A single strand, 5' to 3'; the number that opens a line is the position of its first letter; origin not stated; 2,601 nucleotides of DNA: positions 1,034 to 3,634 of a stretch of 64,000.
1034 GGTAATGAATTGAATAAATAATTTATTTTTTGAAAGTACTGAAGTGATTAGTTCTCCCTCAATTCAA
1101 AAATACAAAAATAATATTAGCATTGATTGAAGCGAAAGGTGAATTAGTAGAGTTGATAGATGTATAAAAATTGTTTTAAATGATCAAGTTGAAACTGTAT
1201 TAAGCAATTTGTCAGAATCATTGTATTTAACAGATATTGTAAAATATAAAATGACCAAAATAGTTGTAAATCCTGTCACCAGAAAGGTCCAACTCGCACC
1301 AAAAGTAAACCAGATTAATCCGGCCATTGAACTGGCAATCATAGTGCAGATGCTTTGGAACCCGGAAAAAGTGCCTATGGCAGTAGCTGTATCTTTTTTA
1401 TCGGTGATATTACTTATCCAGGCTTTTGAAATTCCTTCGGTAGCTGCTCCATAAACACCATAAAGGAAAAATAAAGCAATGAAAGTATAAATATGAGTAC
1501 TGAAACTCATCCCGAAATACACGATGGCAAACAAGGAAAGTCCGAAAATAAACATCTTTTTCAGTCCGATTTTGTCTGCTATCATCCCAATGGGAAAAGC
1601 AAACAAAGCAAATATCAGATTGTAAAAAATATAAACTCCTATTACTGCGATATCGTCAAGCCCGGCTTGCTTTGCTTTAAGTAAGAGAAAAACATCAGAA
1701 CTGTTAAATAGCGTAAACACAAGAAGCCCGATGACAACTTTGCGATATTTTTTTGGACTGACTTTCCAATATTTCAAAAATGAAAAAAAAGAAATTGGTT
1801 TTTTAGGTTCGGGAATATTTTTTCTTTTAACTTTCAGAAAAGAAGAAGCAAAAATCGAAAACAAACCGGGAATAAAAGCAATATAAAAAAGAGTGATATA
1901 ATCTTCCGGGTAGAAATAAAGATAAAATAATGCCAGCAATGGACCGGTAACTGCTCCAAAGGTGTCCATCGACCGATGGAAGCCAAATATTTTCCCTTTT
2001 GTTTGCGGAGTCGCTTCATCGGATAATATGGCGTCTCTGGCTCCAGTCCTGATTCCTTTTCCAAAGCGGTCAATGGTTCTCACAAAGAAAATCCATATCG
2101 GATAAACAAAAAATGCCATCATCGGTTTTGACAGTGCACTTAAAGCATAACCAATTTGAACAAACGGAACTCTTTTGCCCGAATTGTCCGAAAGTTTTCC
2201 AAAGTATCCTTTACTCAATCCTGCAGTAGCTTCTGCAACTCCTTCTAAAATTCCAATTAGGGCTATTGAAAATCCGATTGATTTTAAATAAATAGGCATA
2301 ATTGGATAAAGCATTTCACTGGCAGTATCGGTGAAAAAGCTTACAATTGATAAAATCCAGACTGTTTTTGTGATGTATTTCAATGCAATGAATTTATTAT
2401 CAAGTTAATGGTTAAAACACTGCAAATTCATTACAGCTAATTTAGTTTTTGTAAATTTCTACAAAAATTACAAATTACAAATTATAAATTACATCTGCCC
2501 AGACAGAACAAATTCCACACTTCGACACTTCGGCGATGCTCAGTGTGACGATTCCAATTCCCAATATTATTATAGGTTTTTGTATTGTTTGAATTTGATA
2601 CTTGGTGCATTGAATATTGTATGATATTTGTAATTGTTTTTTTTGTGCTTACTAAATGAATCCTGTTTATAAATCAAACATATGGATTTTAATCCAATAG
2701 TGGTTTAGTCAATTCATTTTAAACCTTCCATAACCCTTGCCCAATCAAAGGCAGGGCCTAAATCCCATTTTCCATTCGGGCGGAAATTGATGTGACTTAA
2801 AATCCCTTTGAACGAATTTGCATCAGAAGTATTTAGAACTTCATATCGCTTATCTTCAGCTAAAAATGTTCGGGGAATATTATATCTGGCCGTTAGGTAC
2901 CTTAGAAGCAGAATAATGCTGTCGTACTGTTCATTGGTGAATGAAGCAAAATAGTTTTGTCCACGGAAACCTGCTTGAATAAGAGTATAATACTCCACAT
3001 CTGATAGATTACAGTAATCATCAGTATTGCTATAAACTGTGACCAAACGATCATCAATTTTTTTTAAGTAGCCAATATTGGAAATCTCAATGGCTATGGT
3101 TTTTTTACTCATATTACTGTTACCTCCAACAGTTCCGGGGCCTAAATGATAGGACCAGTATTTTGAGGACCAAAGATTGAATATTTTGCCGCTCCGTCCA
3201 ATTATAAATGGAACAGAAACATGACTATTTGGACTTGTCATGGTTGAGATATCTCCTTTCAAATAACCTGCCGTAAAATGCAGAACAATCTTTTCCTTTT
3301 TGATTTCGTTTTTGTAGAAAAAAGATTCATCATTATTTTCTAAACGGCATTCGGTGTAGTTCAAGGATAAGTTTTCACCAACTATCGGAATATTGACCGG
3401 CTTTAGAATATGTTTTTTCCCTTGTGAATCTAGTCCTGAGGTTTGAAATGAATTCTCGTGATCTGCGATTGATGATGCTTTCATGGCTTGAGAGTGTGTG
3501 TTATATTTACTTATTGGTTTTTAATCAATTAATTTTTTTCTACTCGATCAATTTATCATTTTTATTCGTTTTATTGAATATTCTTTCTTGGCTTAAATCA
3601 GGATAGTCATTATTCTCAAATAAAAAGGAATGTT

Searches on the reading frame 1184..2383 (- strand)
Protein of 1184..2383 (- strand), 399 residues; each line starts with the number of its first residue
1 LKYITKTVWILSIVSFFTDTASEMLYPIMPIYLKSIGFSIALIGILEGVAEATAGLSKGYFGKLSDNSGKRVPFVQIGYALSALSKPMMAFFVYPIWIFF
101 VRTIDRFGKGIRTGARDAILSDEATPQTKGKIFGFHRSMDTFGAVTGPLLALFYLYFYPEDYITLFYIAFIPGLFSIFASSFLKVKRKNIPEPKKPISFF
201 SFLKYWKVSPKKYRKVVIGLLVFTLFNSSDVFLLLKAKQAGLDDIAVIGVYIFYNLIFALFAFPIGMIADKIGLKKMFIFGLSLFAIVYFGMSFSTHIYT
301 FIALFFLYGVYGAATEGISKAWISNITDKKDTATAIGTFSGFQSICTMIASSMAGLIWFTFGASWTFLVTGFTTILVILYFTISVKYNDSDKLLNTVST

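Call 80: search_protein_families(library=pfam, proteins=[window:1184-2383:-], max_evalue=0.00001)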
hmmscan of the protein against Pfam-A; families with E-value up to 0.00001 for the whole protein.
window:1184-2383:- (399 aa): 2 families
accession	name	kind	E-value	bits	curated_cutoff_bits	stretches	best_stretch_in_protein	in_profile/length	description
PF07690.21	MFS_1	-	5e-42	144.5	33.4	2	11-249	1-239/347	Major Facilitator Superfamily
PF12832.13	MFS_1_like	-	2.2e-10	40.6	25.2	1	9-369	2-373/373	MFS_1 like family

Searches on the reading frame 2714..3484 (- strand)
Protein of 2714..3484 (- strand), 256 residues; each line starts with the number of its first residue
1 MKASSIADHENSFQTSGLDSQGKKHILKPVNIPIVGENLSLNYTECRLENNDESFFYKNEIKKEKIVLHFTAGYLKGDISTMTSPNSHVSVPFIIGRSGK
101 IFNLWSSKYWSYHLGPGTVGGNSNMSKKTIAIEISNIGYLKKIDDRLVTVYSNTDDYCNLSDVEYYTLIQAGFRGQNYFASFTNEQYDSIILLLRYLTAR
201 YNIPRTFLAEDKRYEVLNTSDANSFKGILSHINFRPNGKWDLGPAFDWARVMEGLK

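Call 80: search_protein_families(library=pfam, proteins=[window:2714-3484:-], max_evalue=0.00001)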
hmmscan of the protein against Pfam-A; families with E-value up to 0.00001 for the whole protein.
window:2714-3484:- (256 aa): 1 family
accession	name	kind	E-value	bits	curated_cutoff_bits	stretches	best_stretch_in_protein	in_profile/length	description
PF01510.30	Amidase_2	-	2.7e-10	41.1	26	1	64-231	6-119/131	N-acetylmuramoyl-L-alanine amidase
